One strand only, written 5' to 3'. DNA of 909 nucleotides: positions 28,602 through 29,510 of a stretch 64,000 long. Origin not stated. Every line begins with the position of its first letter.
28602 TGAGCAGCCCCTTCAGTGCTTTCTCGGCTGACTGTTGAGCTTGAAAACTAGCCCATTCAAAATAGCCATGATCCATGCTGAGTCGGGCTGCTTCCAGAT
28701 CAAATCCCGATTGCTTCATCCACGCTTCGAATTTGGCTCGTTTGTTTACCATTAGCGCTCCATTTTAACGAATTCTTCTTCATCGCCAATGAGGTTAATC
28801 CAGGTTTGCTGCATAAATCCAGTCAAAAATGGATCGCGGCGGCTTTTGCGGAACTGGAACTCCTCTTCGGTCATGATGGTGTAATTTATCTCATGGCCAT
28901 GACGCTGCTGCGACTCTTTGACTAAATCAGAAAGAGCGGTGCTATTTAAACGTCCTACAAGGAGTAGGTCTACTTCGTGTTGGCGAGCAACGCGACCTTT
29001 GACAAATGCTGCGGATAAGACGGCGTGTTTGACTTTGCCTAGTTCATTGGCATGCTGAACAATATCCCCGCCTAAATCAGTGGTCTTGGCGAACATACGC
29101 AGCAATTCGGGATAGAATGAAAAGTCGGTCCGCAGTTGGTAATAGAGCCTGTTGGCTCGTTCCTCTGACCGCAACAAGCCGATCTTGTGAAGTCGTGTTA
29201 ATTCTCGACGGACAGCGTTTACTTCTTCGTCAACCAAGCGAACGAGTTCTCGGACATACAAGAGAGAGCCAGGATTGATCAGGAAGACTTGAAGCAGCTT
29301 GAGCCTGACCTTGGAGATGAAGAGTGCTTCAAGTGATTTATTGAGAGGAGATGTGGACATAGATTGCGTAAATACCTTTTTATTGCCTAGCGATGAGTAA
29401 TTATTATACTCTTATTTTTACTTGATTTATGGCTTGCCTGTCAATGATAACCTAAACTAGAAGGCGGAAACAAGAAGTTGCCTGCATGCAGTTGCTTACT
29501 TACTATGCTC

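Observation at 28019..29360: Three-gene overlapping operon: wHTH/degenerate-NTase regulator, HEPN, then MNT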

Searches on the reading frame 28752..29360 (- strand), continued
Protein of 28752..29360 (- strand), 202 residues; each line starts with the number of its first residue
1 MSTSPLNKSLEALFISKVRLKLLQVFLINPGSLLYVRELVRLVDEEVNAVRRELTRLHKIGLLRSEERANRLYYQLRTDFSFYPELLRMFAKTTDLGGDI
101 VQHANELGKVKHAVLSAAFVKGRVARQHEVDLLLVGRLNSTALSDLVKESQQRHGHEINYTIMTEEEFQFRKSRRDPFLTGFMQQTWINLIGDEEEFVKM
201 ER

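Call 80: search_protein_families(library=padloc, proteins=[L152:2486-3115:+, L152:3069-3518:+, L153:2489-3118:+, L153:3129-3512:+, L155:2375-2953:+, L155:2940-3377:+, L154:2471-3076:+], max_evalue=0.01)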
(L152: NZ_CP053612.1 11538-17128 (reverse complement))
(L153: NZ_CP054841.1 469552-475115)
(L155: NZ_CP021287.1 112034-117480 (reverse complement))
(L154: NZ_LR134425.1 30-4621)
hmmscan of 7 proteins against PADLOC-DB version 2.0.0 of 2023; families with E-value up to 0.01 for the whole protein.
L152:2486-3115:+ (209 aa): 13 families
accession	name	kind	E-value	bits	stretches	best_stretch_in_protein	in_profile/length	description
PDLC04368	PDC-M05A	-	8.6e-50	167.4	1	9-200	7-198/201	-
PDLC04369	PDC-M05A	-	6.5e-31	105.5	1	7-199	4-193/201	-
PDLC04372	PDC-M05A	-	6.1e-25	86.4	1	44-198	10-165/167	-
PDLC04370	PDC-M05A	-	2.3e-14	51.7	1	9-194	8-191/194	-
PDLC04903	PDC-S09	-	4.4e-08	31.4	1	100-135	16-51/108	-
PDLC04907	PDC-S09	-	1.3e-07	29.7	1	96-143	14-60/114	-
PDLC04371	PDC-M05A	-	8.6e-07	26.8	1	11-150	27-167/211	-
PDLC04902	PDC-S09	-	1.9e-06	26.1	1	112-134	23-45/97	-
PDLC04904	PDC-S09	-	3.2e-06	25.3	1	111-133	26-48/104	-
PDLC04906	PDC-S09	-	5.2e-05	21.6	1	111-134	25-48/98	-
PDLC04778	PDC-M70A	-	0.00087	16.7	1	99-160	36-97/355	-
PDLC01438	Csa3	-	0.00098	17.2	1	15-96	147-221/305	"CAS-I,CAS-II,CAS-III,CAS-IV,CAS-V,CAS-VI; associated_signaling"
PDLC01720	Csa3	-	0.0022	16.5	1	8-88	17-101/118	Csa3_1_CAS-I-II-III-IV-V-VI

L152:3069-3518:+ (149 aa): 8 families
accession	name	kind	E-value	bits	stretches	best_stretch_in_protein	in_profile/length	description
PDLC04378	PDC-M05B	-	1.1e-61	205.5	1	1-149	1-153/153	-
PDLC04379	PDC-M05B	-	2.8e-23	80.5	1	6-146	3-144/147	-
PDLC04377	PDC-M05B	-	1.7e-18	65.1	1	13-148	10-147/149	-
PDLC04374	PDC-M05B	-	2.6e-17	61.4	1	8-146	5-145/146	-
PDLC04376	PDC-M05B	-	2.7e-13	48.3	1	34-141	11-120/121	-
PDLC04373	PDC-M05B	-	4e-12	44.4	1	1-139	1-137/141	-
PDLC04375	PDC-M05B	-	4.4e-10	38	1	3-132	11-142/151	-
PDLC04380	PDC-M05B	-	0.0014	17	1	13-84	21-91/114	-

L153:2489-3118:+ (209 aa): 14 families
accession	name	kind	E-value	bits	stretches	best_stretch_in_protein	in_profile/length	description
PDLC04368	PDC-M05A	-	3.1e-75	250.4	1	4-197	3-197/201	-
PDLC04372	PDC-M05A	-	2.2e-39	133.4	1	35-191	3-160/167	-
PDLC04369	PDC-M05A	-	7.5e-32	108.6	1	14-193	13-189/201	-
PDLC04370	PDC-M05A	-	3.9e-24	83.6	1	11-191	11-190/194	-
PDLC04371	PDC-M05A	-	1.4e-21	75.1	1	1-159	18-178/211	-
PDLC04903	PDC-S09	-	6.6e-06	24.4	1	95-136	12-54/108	-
PDLC04902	PDC-S09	-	7e-06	24.3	1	108-154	21-70/97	-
PDLC04904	PDC-S09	-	1e-05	23.7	1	112-159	29-78/104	-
PDLC01857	CARF3--CARF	-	6.6e-05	20.6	1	24-89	137-198/201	-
PDLC04906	PDC-S09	-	7.4e-05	21.1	1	108-159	24-78/98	-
PDLC04907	PDC-S09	-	0.00028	19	1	100-133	17-52/114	-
PDLC01438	Csa3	-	0.00037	18.6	1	7-92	141-218/305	"CAS-I,CAS-II,CAS-III,CAS-IV,CAS-V,CAS-VI; associated_signaling"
PDLC01720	Csa3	-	0.0048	15.4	1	16-89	27-94/118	Csa3_1_CAS-I-II-III-IV-V-VI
PDLC01044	Csa3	-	0.0093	13.9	0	14-66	136-183/194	Type I-A associated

L153:3129-3512:+ (127 aa): 8 families
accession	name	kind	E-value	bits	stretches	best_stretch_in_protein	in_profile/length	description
PDLC04379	PDC-M05B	-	8.3e-62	205.5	1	2-124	22-144/147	-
PDLC04376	PDC-M05B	-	2.6e-37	125.8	1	3-117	4-118/121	-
PDLC04377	PDC-M05B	-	9.4e-26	88.6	1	1-123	22-144/149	-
PDLC04378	PDC-M05B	-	9.9e-26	88.8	1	3-123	30-149/153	-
PDLC04374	PDC-M05B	-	4.5e-22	76.9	1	3-123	24-144/146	-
PDLC04373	PDC-M05B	-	4.5e-18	63.6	1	2-115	26-135/141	-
PDLC04375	PDC-M05B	-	1.4e-11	42.8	1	3-113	35-145/151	-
PDLC04381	PDC-M05B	-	3.8e-10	38.2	1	8-114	2-104/113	-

L155:2375-2953:+ (192 aa): 15 families
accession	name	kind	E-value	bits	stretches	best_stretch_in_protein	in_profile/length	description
PDLC04368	PDC-M05A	-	8e-80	265.4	1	5-191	8-195/201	-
PDLC04372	PDC-M05A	-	6e-43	145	1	32-191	4-164/167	-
PDLC04369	PDC-M05A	-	1.7e-30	104.2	1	10-187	13-187/201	-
PDLC04370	PDC-M05A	-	4.4e-24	83.4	1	6-188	11-191/194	-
PDLC04371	PDC-M05A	-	1.7e-21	74.8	1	4-155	25-178/211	-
PDLC01438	Csa3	-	4.1e-06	25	1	7-74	145-207/305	"CAS-I,CAS-II,CAS-III,CAS-IV,CAS-V,CAS-VI; associated_signaling"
PDLC04904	PDC-S09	-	5.7e-06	24.5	1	108-131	29-52/104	-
PDLC04902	PDC-S09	-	8.2e-06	24.1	1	104-135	21-52/97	-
PDLC04906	PDC-S09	-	2e-05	22.9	1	104-152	24-75/98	-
PDLC04903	PDC-S09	-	3.1e-05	22.2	1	102-151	24-75/108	-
PDLC04907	PDC-S09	-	0.00045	18.3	1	103-131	26-54/114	-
PDLC01720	Csa3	-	0.0021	16.6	1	7-75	22-88/118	Csa3_1_CAS-I-II-III-IV-V-VI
PDLC01434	CasR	-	0.0046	14.8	1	13-65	129-180/191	"CAS-I,CAS-II,CAS-III,CAS-IV,CAS-V,CAS-VI; associated_signaling"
PDLC04905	PDC-S09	-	0.0056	15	0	108-143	25-61/101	-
PDLC01848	CARF3--CARF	-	0.0058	14.3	1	6-68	130-184/197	-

L155:2940-3377:+ (145 aa): 9 families
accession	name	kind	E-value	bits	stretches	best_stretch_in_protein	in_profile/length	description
PDLC04379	PDC-M05B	-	4e-70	232.5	1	1-141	1-141/147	-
PDLC04376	PDC-M05B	-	5.1e-50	166.8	1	21-137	2-118/121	-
PDLC04377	PDC-M05B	-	3.2e-24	83.6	1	11-139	12-140/149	-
PDLC04373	PDC-M05B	-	7.2e-23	79.2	1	2-136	5-136/141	-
PDLC04374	PDC-M05B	-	1e-21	75.7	1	19-140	20-141/146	-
PDLC04378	PDC-M05B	-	2.8e-20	71.1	1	20-138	27-144/153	-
PDLC04381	PDC-M05B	-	8.3e-13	46.8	1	32-135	6-105/113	-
PDLC04375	PDC-M05B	-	9.4e-13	46.7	1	10-131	22-143/151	-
PDLC04380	PDC-M05B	-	0.0004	18.7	1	29-83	42-93/114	-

L154:2471-3076:+ (201 aa): 8 families
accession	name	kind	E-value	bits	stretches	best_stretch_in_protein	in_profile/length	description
PDLC04368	PDC-M05A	-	1.3e-81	271.2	1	5-199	3-197/201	-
PDLC04372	PDC-M05A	-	1.1e-67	225.5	1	36-197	3-164/167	-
PDLC04371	PDC-M05A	-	1.1e-34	117.9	1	9-161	25-178/211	-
PDLC04369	PDC-M05A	-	5.3e-28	96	1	15-195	13-189/201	-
PDLC04370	PDC-M05A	-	1e-19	69.2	1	8-194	8-191/194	-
PDLC04902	PDC-S09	-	0.00022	19.5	1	102-158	12-72/97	-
PDLC04904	PDC-S09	-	0.0013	16.9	1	103-158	17-75/104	-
PDLC01438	Csa3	-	0.0045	15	1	4-85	137-210/305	"CAS-I,CAS-II,CAS-III,CAS-IV,CAS-V,CAS-VI; associated_signaling"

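Call 81: search_protein_families(library=pfam, proteins=[L152:2486-3115:+, L152:3069-3518:+, L153:2489-3118:+, L153:3129-3512:+, L155:2375-2953:+, L155:2940-3377:+, L154:2471-3076:+], max_evalue=0.01)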
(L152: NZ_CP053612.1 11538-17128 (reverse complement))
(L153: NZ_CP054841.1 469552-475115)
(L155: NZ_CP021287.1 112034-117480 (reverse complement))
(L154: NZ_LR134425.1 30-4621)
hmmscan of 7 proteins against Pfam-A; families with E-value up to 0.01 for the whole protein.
L152:2486-3115:+ (209 aa): 6 families
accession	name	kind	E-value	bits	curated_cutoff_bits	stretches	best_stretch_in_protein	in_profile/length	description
PF18765.7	Polbeta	-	5.7e-09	36.5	26.9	1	99-164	3-70/93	Polymerase beta, Nucleotidyltransferase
PF01909.29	NTP_transf_2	-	1.2e-07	32.4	21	1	113-146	17-52/93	Nucleotidyltransferase domain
PF22600.2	MTPAP-like_central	-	0.00059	20.4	27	1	96-160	26-89/139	Poly(A) RNA polymerase, mitochondrial-like, central palm domain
PF10127.15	RlaP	-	0.001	19.2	23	1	99-189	9-102/249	RNA repair pathway DNA polymerase beta family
PF21248.3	SoFic-like_C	-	0.0073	16.9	27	0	19-73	19-71/76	Protein adenylyltransferase SoFic-like, C-terminal domain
PF12840.13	HTH_20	-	0.0075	16.7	27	0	18-64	6-50/51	Helix-turn-helix domain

L152:3069-3518:+ (149 aa): 0 families

L153:2489-3118:+ (209 aa): 10 families
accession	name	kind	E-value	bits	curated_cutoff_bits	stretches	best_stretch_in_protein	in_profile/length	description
PF18765.7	Polbeta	-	2.9e-07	31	26.9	1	106-137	11-42/93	Polymerase beta, Nucleotidyltransferase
PF01909.29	NTP_transf_2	-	5.8e-06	27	21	1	108-138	14-44/93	Nucleotidyltransferase domain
PF12802.13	MarR_2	-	5.1e-05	23.8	27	1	18-63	9-53/61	MarR family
PF24033.1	DUF7342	-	0.0022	18.4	31.6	1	42-109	29-94/150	Family of unknown function (DUF7342)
PF01047.28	MarR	-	0.0043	17.3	24.6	1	31-64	18-51/59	MarR family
PF03428.19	RP-C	-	0.0052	17.1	24.4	0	35-72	76-113/175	Replication protein C N-terminal domain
PF13545.12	HTH_Crp_2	-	0.0065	16.8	27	0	33-62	25-55/70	Crp-like helix-turn-helix domain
PF22600.2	MTPAP-like_central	-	0.0072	16.9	27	0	86-133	18-64/139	Poly(A) RNA polymerase, mitochondrial-like, central palm domain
PF00392.27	GntR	-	0.0084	16.2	27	0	21-65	14-59/64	Bacterial regulatory proteins, gntR family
PF25212.1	HVO_A0114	-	0.0085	16.3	27.6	0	12-69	20-75/84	HVO_A0114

L153:3129-3512:+ (127 aa): 0 families

L155:2375-2953:+ (192 aa): 7 families
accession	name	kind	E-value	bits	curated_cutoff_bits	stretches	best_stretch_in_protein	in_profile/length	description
PF01909.29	NTP_transf_2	-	4e-08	34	21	1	104-143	14-47/93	Nucleotidyltransferase domain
PF18765.7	Polbeta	-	4.1e-08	33.7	26.9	1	102-139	11-50/93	Polymerase beta, Nucleotidyltransferase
PF24033.1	DUF7342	-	0.0023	18.4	31.6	1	29-87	20-78/150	Family of unknown function (DUF7342)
PF00888.28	Cullin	-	0.004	16.4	33.2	1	18-65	556-608/620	Cullin family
PF25212.1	HVO_A0114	-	0.0052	17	27.6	1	11-64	23-74/84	HVO_A0114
PF22600.2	MTPAP-like_central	-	0.0053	17.3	27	1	84-132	20-67/139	Poly(A) RNA polymerase, mitochondrial-like, central palm domain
PF12802.13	MarR_2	-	0.0056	17.3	27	1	14-61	9-55/61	MarR family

L155:2940-3377:+ (145 aa): 0 families

L154:2471-3076:+ (201 aa): 2 families
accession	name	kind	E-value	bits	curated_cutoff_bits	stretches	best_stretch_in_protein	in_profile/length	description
PF18765.7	Polbeta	-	2.9e-05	24.6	26.9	1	107-164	11-70/93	Polymerase beta, Nucleotidyltransferase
PF24266.1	HTH_HVO_0163_N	-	0.00029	21.3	31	1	32-75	17-60/70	HVO_0163, N-terminal HTH domain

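Call 107: search_protein_representatives(alignment_id=A4)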
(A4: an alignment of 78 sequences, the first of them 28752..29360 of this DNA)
Query: 78 sequences, 193 profile positions. Proteins with E-value up to 0.001 (for the whole library): 6527; up to 1e-10: 2862; up to 1e-30: 356. The best 150 are listed.
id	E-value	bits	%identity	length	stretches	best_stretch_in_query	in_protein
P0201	7.7e-79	280.1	-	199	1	1-192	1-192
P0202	1.2e-73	263.1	-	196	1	3-192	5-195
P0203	4.3e-70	251.5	-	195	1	3-192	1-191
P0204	1.5e-69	249.8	-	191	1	3-192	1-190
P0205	1.1e-68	247.0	-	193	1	1-192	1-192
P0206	3.2e-63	229.1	-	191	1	3-192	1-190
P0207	8.3e-62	224.5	-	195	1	3-188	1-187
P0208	1.5e-61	223.6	-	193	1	1-192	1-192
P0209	2.6e-61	222.9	-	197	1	3-190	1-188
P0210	4.3e-61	222.2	-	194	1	3-191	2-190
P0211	5.8e-61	221.7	-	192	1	3-191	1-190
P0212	1.8e-59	216.9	-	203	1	3-192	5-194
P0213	1.9e-59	216.8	-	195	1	3-192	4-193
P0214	2.6e-59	216.4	-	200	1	2-192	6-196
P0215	2.7e-59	216.3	-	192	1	3-190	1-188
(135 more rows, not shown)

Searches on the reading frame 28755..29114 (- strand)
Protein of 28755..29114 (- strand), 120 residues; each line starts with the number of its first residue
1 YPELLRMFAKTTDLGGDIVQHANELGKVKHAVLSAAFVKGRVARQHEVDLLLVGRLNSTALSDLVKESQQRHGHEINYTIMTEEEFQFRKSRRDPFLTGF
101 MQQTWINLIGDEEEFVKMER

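Call 58: predict_structure(alignment_id=A5)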
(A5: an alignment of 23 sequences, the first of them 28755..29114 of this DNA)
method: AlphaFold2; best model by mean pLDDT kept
length: 120 residues; sequences in the alignment: 23
mean_pLDDT: 90.2   pTM: 0.83
mean pLDDT of the five models: 90.2, 89.1, 88.4, 88.4, 86.5
residues with pLDDT >= 90: 83; 70-90: 33; 50-70: 3; < 50: 1
segments of 3 or more residues with pLDDT < 50: none
pLDDT, mean of each block of 10 residues (from residue 1): 78 92 95 91 85 96 95 92 95 92 92 80
secondary structure, 60 per line:
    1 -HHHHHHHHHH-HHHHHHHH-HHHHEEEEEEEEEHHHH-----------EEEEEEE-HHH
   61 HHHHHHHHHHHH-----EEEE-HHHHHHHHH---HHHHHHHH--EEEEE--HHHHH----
elements in order: H2-11 H13-20 H22-25 E26-34 H35-38 E50-56 H58-72 E78-81 H83-91 H95-102 E105-109 H112-116
